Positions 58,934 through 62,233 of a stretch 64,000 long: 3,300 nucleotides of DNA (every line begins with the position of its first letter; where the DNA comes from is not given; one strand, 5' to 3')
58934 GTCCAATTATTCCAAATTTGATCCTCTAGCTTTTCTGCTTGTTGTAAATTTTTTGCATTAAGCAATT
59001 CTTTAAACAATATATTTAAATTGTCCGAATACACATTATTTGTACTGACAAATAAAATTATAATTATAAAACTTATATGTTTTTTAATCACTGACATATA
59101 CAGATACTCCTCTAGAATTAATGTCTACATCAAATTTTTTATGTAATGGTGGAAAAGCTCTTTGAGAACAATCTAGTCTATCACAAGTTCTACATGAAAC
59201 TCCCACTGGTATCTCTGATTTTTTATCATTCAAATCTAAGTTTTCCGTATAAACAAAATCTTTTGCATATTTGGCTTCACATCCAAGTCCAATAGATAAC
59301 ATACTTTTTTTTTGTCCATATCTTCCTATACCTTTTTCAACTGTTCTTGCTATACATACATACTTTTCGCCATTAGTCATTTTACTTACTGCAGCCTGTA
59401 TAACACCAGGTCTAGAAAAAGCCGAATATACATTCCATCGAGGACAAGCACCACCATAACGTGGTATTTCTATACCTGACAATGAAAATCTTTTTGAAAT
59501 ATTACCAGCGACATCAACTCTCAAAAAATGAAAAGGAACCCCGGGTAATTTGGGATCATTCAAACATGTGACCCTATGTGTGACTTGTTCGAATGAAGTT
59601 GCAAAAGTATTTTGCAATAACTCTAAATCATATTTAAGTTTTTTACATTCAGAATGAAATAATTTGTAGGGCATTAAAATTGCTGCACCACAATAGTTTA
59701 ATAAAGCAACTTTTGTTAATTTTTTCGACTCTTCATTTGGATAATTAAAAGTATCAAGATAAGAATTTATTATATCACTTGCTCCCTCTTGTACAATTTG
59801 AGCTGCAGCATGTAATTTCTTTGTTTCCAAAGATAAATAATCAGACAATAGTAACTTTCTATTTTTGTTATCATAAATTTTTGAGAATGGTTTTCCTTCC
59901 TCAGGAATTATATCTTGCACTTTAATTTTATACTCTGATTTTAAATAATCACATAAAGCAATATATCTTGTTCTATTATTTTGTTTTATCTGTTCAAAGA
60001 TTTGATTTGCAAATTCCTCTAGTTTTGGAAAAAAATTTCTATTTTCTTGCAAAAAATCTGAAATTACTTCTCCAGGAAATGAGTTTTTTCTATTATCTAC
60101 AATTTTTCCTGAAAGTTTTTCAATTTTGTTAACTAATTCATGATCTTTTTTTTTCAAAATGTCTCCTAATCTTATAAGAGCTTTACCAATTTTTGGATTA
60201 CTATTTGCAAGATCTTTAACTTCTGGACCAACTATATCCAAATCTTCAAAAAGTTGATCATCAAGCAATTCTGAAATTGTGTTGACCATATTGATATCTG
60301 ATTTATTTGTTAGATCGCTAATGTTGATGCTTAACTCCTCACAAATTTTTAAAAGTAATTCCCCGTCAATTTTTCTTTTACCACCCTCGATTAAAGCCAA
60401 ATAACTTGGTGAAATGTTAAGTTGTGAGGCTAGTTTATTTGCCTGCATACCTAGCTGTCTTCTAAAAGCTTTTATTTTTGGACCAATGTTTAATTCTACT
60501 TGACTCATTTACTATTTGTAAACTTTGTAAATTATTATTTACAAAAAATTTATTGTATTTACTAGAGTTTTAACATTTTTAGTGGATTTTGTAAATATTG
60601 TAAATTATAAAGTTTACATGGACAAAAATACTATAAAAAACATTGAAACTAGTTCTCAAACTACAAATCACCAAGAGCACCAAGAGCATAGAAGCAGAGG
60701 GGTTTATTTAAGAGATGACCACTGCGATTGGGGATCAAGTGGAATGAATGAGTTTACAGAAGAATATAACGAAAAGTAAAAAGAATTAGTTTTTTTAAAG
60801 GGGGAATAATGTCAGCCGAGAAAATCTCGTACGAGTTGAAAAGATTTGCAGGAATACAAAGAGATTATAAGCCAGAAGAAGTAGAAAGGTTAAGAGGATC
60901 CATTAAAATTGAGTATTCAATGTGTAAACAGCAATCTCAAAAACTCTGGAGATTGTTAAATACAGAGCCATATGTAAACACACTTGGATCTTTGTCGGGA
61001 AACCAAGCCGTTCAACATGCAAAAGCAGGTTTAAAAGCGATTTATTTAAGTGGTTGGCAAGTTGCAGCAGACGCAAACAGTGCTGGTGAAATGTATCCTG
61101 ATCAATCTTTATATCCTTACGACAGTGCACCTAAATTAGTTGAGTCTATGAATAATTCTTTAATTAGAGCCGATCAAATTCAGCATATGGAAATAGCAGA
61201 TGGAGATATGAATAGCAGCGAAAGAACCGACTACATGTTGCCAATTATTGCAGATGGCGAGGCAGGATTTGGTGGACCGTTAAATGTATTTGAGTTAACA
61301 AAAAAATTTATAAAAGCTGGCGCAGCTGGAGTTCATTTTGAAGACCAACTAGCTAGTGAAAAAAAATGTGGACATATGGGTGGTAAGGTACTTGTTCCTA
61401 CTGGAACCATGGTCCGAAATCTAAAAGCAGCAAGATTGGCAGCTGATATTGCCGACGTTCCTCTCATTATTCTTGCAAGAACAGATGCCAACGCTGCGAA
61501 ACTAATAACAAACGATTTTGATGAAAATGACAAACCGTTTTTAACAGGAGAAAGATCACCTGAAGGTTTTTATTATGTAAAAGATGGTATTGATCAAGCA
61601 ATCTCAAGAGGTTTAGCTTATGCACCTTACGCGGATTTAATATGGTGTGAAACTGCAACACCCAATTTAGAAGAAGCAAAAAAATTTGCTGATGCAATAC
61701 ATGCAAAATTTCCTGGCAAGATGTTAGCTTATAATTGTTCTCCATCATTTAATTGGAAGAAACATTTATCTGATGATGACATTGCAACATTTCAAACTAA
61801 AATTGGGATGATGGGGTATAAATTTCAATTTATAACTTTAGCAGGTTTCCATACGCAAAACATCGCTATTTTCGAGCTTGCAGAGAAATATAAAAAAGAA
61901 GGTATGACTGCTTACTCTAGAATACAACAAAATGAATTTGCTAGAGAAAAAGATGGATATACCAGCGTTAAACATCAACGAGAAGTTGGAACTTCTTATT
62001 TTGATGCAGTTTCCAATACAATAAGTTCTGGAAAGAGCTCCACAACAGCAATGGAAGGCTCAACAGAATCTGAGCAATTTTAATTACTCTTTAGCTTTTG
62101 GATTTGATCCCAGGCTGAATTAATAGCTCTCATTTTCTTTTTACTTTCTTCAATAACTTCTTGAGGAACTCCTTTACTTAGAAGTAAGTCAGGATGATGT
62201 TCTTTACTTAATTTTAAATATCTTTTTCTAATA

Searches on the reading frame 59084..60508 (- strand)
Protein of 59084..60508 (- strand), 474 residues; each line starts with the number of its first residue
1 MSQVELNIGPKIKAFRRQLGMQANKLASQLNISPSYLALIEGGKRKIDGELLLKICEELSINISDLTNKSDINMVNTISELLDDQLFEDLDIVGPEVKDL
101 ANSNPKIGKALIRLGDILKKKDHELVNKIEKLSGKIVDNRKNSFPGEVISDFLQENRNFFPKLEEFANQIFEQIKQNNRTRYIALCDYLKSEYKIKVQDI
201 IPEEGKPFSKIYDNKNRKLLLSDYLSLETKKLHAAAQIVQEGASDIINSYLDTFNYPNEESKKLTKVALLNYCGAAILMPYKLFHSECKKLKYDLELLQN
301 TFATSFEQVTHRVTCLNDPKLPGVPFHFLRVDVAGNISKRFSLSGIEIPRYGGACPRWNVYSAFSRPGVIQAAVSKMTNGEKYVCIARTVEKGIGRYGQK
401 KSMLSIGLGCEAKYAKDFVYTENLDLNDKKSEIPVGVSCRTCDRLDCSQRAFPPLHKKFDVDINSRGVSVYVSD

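Call 11: search_protein_families(library=pfam, proteins=[window:59084-60508:-], max_evalue=0.00001)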
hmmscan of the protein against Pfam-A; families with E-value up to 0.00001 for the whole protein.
window:59084-60508:- (474 aa): 4 families
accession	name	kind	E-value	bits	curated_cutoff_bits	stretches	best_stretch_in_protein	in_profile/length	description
PF09856.14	ScfRs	-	2.3e-59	200.2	24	1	316-471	2-157/157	Short-chain fatty acyl coenzyme A regulator, C-terminal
PF01381.28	HTH_3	-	2.5e-09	37.5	23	1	12-66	1-55/55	Helix-turn-helix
PF12844.13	HTH_19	-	2e-08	34.5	30.2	1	11-70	3-62/64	Helix-turn-helix domain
PF06114.19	Peptidase_M78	-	2.4e-08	34.3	22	1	212-313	23-122/123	IrrE N-terminal-like domain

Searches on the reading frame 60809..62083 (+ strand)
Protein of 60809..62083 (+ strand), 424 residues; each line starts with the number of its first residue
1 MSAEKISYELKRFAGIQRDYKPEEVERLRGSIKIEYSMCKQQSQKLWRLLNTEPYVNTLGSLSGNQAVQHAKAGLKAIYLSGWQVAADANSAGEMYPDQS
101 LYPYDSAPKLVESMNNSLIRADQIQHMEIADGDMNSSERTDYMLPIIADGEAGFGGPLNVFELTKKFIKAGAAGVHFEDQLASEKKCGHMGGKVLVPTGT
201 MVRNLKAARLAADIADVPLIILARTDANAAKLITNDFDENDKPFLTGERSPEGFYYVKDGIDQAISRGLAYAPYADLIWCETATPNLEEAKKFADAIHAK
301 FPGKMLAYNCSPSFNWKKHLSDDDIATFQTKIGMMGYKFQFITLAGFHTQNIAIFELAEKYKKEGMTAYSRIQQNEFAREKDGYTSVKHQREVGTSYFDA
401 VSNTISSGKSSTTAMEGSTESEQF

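Call 11: search_protein_families(library=pfam, proteins=[window:60809-62083:+], max_evalue=0.00001)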
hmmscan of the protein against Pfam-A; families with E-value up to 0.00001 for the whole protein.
window:60809-62083:+ (424 aa): 2 families
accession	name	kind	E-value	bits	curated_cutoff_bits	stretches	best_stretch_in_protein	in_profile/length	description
PF00463.27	ICL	-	3.9e-112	375.9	26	2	10-251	11-257/526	Isocitrate lyase family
PF13714.12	PEP_mutase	-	2.3e-16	60.6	31.5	1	71-272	26-167/240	Phosphoenolpyruvate phosphomutase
